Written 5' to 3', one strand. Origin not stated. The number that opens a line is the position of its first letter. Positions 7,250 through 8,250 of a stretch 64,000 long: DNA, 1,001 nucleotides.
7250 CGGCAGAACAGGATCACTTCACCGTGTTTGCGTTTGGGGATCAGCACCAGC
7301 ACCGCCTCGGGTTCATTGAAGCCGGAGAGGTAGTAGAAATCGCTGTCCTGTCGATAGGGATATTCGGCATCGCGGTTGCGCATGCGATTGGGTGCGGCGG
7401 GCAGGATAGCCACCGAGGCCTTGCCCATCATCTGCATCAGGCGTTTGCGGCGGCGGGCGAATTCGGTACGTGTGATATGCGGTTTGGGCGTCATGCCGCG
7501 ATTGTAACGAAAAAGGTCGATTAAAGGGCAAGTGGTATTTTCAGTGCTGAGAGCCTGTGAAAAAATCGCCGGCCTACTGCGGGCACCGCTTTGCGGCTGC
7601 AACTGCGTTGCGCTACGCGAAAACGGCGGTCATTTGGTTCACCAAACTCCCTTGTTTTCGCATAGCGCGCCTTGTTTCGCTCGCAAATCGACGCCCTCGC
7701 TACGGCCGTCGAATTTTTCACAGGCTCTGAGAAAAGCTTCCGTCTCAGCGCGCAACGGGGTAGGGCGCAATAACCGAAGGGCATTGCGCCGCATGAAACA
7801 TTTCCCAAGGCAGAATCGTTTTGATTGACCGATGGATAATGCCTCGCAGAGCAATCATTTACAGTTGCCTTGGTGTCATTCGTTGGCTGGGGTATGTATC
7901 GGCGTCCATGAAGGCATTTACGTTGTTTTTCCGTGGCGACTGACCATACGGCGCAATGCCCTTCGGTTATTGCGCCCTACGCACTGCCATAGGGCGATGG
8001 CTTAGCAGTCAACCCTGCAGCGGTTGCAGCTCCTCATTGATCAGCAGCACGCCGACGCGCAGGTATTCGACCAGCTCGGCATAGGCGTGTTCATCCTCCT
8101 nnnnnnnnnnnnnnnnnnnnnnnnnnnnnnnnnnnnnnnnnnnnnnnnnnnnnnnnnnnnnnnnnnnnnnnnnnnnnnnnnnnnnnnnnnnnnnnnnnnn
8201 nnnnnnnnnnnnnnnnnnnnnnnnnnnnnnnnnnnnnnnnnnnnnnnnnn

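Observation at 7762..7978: MITE family Y: two identical-length (217 bp) copies in opposite orientation, at 7762-7978 and 35437-35653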

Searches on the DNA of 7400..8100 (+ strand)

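Call 47: search_rna_families(source=window, start=7400, end=8100, threshold=evalue, max_evalue=1)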
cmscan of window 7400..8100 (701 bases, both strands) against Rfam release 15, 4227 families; matches with E-value up to 1: 0.
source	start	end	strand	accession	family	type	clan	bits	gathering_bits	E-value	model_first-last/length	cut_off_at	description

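Call 54: search_dna_similar(query=window:7758-7982:+, collection=plasmids, mode=distant, max_evalue=0.01, max_rows=20)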
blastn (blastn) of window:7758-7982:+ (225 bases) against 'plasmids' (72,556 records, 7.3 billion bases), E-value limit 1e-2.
No match.
